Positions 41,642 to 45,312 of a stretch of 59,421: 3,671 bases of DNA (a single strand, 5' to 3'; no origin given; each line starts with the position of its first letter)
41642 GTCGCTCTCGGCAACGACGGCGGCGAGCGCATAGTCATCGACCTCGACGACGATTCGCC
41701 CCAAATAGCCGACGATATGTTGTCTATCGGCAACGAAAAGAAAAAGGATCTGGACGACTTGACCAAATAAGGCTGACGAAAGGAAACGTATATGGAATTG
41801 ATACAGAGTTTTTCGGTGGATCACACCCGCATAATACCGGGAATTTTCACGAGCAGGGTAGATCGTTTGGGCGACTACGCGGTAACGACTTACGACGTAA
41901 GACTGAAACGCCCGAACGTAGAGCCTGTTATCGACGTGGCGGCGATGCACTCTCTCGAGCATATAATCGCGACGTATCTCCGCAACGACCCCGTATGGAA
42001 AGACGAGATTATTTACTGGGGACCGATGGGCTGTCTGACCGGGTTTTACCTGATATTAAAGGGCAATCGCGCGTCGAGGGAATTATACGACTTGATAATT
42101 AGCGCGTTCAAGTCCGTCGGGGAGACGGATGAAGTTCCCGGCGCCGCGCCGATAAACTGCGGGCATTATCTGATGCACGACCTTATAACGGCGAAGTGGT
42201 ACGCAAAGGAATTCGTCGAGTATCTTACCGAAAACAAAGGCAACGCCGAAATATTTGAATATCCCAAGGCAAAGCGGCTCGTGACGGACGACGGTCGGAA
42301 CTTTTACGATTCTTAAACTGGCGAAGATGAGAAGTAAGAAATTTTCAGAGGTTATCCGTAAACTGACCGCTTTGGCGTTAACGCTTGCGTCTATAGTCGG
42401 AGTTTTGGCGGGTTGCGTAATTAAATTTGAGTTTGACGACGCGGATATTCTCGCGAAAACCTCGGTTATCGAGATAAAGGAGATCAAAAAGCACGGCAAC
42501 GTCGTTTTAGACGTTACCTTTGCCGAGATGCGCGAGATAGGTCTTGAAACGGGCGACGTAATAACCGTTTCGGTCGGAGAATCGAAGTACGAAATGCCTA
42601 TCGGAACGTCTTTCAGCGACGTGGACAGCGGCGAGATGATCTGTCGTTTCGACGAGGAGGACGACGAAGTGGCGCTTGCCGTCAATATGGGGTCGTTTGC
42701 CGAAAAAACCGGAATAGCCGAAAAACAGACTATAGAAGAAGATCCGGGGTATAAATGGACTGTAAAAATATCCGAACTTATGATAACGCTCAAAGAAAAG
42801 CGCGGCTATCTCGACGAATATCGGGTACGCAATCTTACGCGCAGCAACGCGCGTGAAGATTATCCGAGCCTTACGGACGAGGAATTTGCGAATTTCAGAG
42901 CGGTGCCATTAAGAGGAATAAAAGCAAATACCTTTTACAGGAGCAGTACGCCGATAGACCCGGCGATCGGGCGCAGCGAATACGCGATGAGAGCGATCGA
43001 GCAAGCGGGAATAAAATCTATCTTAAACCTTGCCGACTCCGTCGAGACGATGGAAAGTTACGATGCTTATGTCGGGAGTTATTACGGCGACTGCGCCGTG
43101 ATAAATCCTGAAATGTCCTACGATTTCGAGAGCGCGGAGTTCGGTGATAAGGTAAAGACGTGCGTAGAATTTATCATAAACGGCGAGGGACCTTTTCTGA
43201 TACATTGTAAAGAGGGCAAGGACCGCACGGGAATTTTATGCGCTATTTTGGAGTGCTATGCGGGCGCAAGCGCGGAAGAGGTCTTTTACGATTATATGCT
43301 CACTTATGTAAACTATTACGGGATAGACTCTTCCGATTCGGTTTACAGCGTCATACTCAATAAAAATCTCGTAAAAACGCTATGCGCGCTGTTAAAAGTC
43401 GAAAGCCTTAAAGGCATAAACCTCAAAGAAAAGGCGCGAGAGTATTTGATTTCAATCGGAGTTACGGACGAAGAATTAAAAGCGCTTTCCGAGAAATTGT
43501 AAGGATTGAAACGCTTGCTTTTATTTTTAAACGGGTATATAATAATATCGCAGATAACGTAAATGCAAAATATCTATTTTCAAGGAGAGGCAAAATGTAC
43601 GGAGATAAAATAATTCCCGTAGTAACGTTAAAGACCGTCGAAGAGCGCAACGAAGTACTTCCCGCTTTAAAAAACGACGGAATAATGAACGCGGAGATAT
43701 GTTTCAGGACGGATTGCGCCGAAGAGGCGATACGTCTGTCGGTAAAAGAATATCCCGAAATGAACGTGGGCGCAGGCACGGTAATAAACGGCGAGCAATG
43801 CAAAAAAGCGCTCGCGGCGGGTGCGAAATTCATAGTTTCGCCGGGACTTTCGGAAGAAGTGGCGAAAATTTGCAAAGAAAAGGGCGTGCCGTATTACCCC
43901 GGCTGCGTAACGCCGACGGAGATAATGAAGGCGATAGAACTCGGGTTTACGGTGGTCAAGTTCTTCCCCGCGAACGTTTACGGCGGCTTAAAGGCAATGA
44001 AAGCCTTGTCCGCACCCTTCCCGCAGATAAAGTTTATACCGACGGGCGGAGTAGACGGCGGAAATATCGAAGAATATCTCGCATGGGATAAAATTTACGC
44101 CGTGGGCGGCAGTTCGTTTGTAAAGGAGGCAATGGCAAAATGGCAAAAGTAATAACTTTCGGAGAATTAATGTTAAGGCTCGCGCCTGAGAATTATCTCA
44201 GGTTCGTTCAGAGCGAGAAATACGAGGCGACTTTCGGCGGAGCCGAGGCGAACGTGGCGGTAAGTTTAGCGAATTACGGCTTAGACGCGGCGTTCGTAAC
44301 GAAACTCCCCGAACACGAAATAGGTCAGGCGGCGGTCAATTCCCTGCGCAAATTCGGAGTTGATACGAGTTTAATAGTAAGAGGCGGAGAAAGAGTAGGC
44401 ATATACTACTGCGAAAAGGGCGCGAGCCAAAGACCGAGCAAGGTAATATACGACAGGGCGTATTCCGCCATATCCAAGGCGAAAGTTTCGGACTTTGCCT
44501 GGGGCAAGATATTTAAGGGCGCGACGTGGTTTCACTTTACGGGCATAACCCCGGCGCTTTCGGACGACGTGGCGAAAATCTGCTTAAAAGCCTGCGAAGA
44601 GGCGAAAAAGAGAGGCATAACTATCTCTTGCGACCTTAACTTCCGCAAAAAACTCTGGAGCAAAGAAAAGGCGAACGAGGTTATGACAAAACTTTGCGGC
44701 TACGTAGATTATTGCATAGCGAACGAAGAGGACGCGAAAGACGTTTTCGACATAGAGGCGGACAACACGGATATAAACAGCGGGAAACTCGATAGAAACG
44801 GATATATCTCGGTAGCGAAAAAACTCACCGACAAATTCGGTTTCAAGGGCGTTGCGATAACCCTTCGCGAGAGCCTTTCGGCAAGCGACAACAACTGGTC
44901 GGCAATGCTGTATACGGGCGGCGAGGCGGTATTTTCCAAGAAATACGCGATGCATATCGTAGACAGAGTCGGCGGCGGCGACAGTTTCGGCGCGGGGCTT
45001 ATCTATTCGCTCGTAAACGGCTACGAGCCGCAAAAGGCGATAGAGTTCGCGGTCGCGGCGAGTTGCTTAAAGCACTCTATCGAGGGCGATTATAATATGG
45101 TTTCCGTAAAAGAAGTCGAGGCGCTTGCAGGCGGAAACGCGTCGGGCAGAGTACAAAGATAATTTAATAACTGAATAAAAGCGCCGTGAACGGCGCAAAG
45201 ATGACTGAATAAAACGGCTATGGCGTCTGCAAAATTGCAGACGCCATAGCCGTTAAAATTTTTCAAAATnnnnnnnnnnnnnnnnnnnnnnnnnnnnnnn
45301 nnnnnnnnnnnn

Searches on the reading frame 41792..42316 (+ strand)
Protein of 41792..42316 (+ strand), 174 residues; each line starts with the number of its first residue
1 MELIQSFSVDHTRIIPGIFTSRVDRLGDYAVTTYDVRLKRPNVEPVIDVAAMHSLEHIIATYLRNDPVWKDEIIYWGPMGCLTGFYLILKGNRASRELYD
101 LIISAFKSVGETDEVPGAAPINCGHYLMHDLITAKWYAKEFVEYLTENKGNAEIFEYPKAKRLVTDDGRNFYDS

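Call 9: search_protein_families(library=pfam, proteins=[window:41792-42316:+])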
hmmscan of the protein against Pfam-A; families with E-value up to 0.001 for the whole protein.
window:41792-42316:+ (174 aa): 1 family
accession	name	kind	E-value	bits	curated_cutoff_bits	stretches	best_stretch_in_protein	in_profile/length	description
PF02664.20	LuxS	-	1.5e-49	168.1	27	1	4-147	2-150/154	S-Ribosylhomocysteinase (LuxS)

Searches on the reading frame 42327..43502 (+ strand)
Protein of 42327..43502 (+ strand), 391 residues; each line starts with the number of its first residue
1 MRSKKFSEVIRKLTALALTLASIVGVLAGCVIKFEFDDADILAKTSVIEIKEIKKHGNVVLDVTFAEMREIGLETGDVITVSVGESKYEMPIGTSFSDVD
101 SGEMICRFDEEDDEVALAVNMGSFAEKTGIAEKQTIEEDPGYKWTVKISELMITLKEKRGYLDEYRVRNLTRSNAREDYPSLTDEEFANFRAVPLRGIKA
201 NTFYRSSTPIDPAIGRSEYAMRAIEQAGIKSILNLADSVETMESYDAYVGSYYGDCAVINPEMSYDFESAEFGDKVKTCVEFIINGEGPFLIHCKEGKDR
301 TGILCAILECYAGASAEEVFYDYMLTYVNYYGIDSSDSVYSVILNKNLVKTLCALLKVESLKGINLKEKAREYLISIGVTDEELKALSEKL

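Call 9: search_protein_families(library=pfam, proteins=[window:42327-43502:+])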
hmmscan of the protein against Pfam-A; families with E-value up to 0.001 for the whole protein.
window:42327-43502:+ (391 aa): 7 families
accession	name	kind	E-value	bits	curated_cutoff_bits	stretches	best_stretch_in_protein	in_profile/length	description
PF13350.11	Y_phosphatase3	-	1.8e-15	58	22.2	1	271-390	113-237/240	Tyrosine phosphatase family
PF20257.3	SAM_HAT_C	-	8.2e-10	39.3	25.5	1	49-136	2-83/84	SAM hydroxide adenosyltransferase C-terminal domain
PF03162.18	Y_phosphatase2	-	3.6e-05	23.9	27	1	224-321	28-125/165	Tyrosine phosphatase family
PF22785.1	Tc-R-P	-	7.8e-05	23.6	27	1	221-307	16-99/106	Polymorphic toxin system, DSP-PTPase phosphatase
PF22784.1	PTP-SAK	-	8.2e-05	23.1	27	1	220-316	23-116/153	Swiss Army Knife protein, DSP-PTPase phosphatase domain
PF00782.25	DSPc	-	0.00027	21.2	33.5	1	223-306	13-92/133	Dual specificity phosphatase, catalytic domain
PF00102.32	Y_phosphatase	-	0.00071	19.7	20.9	0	280-319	165-201/234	Protein-tyrosine phosphatase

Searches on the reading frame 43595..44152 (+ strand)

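Call 9: search_protein_families(library=pfam, proteins=[window:43595-44152:+])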
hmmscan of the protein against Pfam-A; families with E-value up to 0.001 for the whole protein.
window:43595-44152:+ (185 aa): 1 family
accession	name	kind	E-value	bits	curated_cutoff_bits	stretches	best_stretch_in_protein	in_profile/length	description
PF01081.25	Aldolase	-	6.1e-61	205.7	27.8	1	5-180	9-184/196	KDPG and KHG aldolase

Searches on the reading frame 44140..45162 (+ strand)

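Call 9: search_protein_families(library=pfam, proteins=[window:44140-45162:+])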
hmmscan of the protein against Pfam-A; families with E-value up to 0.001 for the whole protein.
window:44140-45162:+ (340 aa): 1 family
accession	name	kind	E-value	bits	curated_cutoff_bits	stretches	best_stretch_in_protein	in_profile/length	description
PF00294.29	PfkB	-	8.7e-35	120.9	25.8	1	1-318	1-296/302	pfkB family carbohydrate kinase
